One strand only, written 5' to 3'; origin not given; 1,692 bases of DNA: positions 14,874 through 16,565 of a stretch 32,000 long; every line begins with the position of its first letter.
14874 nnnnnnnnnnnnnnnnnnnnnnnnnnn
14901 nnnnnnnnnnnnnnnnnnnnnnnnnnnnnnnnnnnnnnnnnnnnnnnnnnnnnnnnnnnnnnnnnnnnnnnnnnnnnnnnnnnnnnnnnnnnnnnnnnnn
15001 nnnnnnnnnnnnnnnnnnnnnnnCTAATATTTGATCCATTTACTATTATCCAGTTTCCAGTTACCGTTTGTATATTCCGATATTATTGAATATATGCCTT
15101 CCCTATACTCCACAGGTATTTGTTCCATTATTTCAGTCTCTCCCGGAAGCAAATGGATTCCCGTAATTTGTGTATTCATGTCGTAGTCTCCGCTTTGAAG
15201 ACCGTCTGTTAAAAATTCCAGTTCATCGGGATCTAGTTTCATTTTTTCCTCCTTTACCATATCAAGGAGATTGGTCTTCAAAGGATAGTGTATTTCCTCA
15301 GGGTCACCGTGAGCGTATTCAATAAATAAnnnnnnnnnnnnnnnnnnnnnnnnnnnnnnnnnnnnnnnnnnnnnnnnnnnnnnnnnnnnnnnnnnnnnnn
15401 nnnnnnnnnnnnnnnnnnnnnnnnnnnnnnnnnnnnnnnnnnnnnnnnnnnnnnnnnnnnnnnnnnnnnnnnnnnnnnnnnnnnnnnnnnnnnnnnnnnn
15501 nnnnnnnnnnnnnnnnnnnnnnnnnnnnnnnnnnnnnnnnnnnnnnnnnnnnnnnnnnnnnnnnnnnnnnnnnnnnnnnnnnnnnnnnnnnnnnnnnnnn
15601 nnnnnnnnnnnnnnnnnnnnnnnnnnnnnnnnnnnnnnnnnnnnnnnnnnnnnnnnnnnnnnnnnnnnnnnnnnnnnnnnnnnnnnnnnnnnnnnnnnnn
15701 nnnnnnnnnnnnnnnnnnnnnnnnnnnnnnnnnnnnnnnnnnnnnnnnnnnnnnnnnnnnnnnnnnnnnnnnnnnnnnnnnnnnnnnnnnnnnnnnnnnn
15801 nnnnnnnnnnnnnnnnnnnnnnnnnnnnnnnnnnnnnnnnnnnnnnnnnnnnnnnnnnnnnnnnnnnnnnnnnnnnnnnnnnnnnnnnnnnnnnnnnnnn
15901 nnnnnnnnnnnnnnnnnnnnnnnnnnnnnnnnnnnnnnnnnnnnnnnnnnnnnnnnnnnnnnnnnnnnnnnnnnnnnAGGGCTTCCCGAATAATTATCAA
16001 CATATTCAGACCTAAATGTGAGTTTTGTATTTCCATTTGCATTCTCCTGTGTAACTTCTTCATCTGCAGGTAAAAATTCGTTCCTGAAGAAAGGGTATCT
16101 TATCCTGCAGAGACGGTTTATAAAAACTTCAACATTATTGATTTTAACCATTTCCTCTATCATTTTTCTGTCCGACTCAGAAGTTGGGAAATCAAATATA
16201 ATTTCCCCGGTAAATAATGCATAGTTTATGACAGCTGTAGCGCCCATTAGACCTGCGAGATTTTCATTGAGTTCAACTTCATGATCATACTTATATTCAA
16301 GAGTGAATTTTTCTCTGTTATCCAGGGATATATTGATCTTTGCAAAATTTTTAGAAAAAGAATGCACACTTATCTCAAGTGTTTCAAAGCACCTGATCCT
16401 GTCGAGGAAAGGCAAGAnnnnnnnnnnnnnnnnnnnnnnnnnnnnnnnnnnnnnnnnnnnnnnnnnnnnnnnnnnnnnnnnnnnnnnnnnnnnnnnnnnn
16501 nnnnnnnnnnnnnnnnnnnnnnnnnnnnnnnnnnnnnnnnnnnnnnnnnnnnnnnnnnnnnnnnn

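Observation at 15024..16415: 463-aa protein: QueC-like core embedded between two regions with no recognisable motifs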

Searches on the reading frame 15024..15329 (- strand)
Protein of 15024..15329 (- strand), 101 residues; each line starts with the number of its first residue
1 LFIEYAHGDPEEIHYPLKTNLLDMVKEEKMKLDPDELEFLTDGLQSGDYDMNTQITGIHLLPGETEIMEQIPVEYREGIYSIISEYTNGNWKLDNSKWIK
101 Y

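Call 72: search_solved_structures(query=A5, max_evalue=10)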
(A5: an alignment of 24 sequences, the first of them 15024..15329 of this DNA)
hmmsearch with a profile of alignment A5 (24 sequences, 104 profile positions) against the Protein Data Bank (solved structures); distinct sequences matched with E-value up to 10: 7.
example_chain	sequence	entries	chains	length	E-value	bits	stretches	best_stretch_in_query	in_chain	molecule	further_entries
2rdc_A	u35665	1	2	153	0.031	17.5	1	21-65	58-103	Uncharacterized protein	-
1z5x_U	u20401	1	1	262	0.68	13.1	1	55-101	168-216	Ultraspiracle protein (USP) a homologue of RXR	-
4ll7_A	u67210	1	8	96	0.94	12.7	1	26-96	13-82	SWI5-dependent HO expression protein 3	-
9wjs_A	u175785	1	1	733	1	12.6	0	68-92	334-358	Tti1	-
9wx2_A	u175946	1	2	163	1.2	12.3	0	63-96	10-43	Dandelion-hepn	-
6zh3_B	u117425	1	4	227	1.7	11.8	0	72-98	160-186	Vacuolar protein-sorting-associated protein 24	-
9y6s_9V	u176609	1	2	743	7.3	9.8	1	38-88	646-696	DUF4200 domain-containing protein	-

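Call 74: search_protein_families(library=pfam, proteins=[window:15024-15329:-], max_evalue=10)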
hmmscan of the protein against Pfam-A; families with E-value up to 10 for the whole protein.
window:15024-15329:- (101 aa): 1 family
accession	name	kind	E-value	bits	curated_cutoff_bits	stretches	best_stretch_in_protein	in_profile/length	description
PF17743.7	DUF5580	-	0.094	13.2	23.9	1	15-41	15-41/94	Family of unknown function (DUF5580) N-terminal domain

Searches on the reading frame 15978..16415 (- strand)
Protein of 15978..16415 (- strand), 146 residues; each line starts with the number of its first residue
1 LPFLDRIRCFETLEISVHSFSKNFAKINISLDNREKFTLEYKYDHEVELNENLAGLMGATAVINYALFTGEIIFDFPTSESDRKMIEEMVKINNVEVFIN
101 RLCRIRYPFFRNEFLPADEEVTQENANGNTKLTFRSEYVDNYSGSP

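Call 50: predict_structure(alignment_id=A3)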
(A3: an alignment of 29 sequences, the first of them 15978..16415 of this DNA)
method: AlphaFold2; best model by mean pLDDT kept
length: 146 residues; sequences in the alignment: 29
mean_pLDDT: 92.5   pTM: 0.85
mean pLDDT of the five models: 92.5, 92.2, 91.1, 90.9, 90.2
residues with pLDDT >= 90: 122; 70-90: 18; 50-70: 3; < 50: 3
segments of 3 or more residues with pLDDT < 50: 144-146
pLDDT, mean of each block of 10 residues (from residue 1): 93 98 97 95 94 95 95 97 97 95 80 92 97 92 55
secondary structure, 60 per line:
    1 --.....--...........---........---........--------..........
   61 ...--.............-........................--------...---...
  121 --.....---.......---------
elements in order: H3-7 E10-20 E24-31 E35-42 H51-63 E69-78 H80-103 H123-127 E131-137
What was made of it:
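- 15981..16415 (-): Family-specific N-terminal domain (residues 1-145). Element order is three strands, helix, strand, long helix, strand. Conserved residues are N64, F68, N93, E96, N100 and R106. Domain model with pLDDT 92.5 (call 50).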

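Call 53: fold_search(model_id=the predicted structure, library=pdb)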
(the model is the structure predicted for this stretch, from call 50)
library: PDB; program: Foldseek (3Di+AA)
matches with E <= 10: 981; with E <= 0.001: 0
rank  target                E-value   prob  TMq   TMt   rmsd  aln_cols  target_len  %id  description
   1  5ovn_A                2.1e-03  0.92  0.28  0.10  12.2       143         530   12  Crystal Structure of FIV Reverse Transcriptase (released 2018-01-17)
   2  7xis                  2.9e-03  0.99  0.39  0.40  11.1       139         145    7  Crystal structure of engineered HIV-1 Reverse Transcriptase RNase H domain complexed with nitrofuran methoxy(methoxycarb (released 2022-04-27)
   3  8u6k_A                2.9e-03  0.99  0.39  0.13  10.4       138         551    8  Crystal Structure of HIV-1 Reverse Transcriptase in Complex with N-(2-(2-((6-cyanonaphthalen-1-yl)oxy)phenoxy)ethyl)-N (released 2023-11-08)
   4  1c0t_A                3.1e-03  1.00  0.42  0.15   8.9       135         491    9  CRYSTAL STRUCTURE OF HIV-1 REVERSE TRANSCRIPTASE IN COMPLEX WITH BM+21.1326 (released 2000-07-19)
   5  8fcc_A                3.1e-03  0.99  0.39  0.12  10.8       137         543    9  HIV-1 Reverse Transcriptase in complex with 5-membered bicyclic core NNRTI (released 2023-02-01)
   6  6kdo_A                3.3e-03  0.99  0.40  0.12  11.3       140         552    8  HIV-1 reverse transcriptase with Q151M/Y115F/F116Y/M184V/F160M:DNA:lamivudine 5'-triphosphate ternary complex (released 2020-03-04)
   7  3qin                  3.3e-03  0.99  0.40  0.42   9.9       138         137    9  Crystal Structure of HIV-1 RNase H p15 with engineered E. coli loop and pyrimidinol carboxylic acid inhibitor (released 2011-04-20)
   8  8u6q_A                3.3e-03  0.99  0.36  0.13  10.5       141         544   10  Crystal Structure of HIV-1 Reverse Transcriptase in Complex with 8-(2-(3-oxo-3-(pyrrolidin-1-yl)propoxy)phenoxy)indoli (released 2023-11-08)
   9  7z24_A                3.5e-03  1.00  0.40  0.13  10.9       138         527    8  Cryo-EM structure of HIV-1 reverse transcriptase with a DNA aptamer in complex with nevirapine (released 2022-07-20)
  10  5uv5_A                3.7e-03  0.99  0.41  0.13  11.1       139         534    9  Crystal Structure of a 2-Hydroxyisoquinoline-1,3-dione RNase H Active Site Inhibitor with Multiple Binding Modes to HI (released 2017-08-16)
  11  3kjv_A                3.7e-03  0.99  0.40  0.12  11.1       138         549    8  HIV-1 reverse transcriptase in complex with DNA (released 2010-03-23)
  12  6kdj_A                4.0e-03  0.99  0.38  0.12  10.7       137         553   10  HIV-1 reverse transcriptase with Q151M/Y115F/F116Y:DNA:lamivudine 5'-triphosphate ternary complex (released 2020-03-04)
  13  7dbn_A                4.0e-03  0.99  0.36  0.12  11.4       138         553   10  HIV-1 reverse transcriptase mutant Q151M/Y115F/F116Y/M184V/F160M:DNA:dCTP ternary complex (released 2021-08-04)
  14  8u6g_A                4.2e-03  0.97  0.34  0.12  11.3       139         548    7  Crystal Structure of HIV-1 Reverse Transcriptase in Complex with 3-(2-(2-(3-acryloyl-2-oxo-2,3-dihydro-1H-benzo[d]imid (released 2023-11-08)
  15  6p1i_A                4.5e-03  0.99  0.40  0.13  11.2       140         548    8  Structure of HIV-1 Reverse Transcriptase (RT) in complex with dsDNA and dCTP (released 2019-07-24)
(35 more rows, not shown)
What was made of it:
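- The N-domain has a weak RNase-H-like topology (call 53). TM is about 0.4 and rmsd about 10 A (call 53).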

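Call 73: search_solved_structures(query=A3, max_evalue=10)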
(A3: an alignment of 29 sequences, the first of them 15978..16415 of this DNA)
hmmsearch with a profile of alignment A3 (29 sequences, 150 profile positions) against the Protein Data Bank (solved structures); distinct sequences matched with E-value up to 10: 1.
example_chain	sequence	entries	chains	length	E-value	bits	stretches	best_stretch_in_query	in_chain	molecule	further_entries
5trv_A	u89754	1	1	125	0.062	16.1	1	7-45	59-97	denovo NTF2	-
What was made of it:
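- Checked: Residues 1-146 and 362-463, searched separately, match nothing in Pfam or in PDB sequences (calls 72-74).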

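Call 74: search_protein_families(library=pfam, proteins=[window:15978-16415:-], max_evalue=10)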
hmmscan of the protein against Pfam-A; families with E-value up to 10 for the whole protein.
window:15978-16415:- (146 aa): 0 families
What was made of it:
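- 15981..16415 (-): No Pfam or PDB sequence match (calls 73, 74).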
